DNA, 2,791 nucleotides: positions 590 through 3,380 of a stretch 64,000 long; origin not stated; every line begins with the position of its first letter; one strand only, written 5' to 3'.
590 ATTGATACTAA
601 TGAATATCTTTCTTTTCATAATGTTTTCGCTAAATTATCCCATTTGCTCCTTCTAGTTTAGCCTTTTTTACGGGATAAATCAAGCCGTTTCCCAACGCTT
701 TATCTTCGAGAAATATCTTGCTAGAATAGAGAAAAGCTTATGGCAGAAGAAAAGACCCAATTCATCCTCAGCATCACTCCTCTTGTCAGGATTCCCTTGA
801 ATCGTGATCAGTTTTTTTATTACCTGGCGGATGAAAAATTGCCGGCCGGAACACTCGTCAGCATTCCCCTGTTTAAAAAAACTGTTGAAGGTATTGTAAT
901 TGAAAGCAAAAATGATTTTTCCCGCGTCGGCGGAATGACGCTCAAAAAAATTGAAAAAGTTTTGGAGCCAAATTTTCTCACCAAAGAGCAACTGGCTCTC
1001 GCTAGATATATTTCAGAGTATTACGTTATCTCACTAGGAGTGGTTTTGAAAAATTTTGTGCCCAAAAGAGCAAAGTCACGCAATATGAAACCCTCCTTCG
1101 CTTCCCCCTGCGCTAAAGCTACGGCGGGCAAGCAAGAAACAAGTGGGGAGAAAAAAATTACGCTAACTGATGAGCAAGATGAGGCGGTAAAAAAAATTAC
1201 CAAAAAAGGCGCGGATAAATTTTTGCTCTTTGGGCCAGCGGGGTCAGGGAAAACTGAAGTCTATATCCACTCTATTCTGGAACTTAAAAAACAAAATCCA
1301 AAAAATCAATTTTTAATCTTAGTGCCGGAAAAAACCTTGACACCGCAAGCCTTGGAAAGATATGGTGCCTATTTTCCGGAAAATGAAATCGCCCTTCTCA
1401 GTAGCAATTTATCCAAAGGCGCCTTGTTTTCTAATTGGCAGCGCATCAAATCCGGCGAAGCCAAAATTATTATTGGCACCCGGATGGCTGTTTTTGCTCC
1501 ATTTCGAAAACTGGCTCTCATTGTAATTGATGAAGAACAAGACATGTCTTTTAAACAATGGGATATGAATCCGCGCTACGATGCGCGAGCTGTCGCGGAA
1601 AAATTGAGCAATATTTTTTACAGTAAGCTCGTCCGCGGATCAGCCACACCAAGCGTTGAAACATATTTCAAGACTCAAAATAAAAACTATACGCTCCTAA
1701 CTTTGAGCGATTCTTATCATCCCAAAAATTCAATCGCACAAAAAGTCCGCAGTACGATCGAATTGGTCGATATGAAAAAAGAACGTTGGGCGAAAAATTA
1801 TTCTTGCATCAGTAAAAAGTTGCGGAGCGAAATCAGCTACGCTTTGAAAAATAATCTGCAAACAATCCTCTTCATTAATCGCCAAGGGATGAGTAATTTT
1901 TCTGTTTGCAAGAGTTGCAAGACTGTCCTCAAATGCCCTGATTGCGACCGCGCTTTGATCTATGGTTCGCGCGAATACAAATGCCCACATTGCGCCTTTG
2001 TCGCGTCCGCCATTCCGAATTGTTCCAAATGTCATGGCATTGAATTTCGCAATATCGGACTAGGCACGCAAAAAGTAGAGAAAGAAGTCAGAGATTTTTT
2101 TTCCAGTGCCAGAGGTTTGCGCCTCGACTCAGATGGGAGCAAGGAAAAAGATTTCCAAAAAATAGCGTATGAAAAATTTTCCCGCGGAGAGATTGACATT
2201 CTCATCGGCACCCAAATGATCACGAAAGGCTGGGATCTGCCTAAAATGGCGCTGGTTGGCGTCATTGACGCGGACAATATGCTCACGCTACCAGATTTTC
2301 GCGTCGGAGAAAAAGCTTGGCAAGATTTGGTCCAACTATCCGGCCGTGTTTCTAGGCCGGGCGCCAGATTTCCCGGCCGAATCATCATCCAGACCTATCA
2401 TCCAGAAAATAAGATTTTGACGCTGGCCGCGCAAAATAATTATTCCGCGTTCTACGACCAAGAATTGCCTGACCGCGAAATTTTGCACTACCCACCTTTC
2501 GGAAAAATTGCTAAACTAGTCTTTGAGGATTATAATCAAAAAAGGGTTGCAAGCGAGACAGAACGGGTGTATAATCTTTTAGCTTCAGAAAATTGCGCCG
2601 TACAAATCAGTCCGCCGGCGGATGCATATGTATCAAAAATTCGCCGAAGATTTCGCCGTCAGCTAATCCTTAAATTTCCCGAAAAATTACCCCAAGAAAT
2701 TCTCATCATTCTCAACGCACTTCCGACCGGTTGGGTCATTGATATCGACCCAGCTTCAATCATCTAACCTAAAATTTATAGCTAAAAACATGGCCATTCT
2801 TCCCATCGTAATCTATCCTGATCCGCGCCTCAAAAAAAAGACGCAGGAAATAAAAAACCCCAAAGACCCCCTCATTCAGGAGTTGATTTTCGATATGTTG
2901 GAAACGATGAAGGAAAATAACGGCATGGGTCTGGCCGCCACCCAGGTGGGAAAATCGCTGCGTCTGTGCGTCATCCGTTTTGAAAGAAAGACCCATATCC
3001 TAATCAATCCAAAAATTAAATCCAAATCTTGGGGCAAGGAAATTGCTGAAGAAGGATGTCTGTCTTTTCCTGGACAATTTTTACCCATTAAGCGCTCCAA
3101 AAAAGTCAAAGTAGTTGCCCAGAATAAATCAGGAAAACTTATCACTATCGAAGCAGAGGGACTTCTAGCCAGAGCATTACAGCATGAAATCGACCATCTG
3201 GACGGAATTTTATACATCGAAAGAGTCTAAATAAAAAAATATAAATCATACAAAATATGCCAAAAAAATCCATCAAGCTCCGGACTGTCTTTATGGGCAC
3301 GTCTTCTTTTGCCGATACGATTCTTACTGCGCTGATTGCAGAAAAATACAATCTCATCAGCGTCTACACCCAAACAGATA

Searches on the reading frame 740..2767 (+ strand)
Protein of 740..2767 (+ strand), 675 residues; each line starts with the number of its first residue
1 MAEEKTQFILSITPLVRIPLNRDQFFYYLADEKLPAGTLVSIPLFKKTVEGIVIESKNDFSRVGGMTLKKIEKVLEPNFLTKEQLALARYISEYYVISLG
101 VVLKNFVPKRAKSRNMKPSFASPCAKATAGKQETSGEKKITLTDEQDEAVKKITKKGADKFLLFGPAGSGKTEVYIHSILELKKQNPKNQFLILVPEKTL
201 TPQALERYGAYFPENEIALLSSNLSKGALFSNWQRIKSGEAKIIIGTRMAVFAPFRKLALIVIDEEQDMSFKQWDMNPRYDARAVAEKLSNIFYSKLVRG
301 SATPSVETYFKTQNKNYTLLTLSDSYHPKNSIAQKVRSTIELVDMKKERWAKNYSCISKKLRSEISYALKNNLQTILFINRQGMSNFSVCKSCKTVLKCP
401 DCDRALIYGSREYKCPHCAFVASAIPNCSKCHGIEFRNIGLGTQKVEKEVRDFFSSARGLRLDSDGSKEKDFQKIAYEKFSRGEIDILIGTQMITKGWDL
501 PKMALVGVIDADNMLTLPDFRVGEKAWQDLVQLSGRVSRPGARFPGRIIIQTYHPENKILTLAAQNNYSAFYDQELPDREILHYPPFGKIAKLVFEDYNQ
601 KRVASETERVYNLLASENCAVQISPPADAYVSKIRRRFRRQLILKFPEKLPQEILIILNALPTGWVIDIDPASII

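Call 25: search_protein_families(library=pfam, max_evalue=0.001, proteins=[window:740-2767:+])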
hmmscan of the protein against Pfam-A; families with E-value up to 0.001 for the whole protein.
window:740-2767:+ (675 aa): 7 families
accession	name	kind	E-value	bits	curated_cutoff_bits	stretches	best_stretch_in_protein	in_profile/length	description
PF00270.35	DEAD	-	7.9e-18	65.2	26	1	144-307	2-162/167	DEAD/DEAH box helicase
PF04851.21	ResIII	-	2.4e-16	60.5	22.5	1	139-291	1-152/164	Type III restriction enzyme, res subunit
PF17764.6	PriA_3primeBD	-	1.5e-14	54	22.7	1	16-108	2-96/96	3'DNA-binding domain (3'BD)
PF18074.6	PriA_C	-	9.5e-12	46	26.9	1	586-671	1-95/95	Primosomal protein N C-terminal domain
PF00271.37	Helicase_C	-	2.6e-09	37.7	23.5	1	465-541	46-110/110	Helicase conserved C-terminal domain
PF13604.12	AAA_30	-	0.00013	22.2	27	1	142-273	2-104/191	AAA domain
PF21445.3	ADDB_N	-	0.00024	20.8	26.6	1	163-198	2-38/290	ADDB, N-terminal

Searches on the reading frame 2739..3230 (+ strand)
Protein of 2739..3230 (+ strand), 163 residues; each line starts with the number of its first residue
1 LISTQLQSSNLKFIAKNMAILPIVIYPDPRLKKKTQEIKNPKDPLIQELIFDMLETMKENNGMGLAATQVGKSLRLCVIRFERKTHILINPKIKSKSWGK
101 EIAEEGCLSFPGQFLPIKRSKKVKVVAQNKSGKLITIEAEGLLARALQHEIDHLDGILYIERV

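Call 25: search_protein_families(library=pfam, max_evalue=0.001, proteins=[window:2739-3230:+])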
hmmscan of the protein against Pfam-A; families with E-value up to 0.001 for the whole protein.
window:2739-3230:+ (163 aa): 1 family
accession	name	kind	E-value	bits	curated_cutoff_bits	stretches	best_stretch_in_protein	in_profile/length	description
PF01327.26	Pep_deformylase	-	1.3e-49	168.2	22.8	1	21-163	2-150/156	Polypeptide deformylase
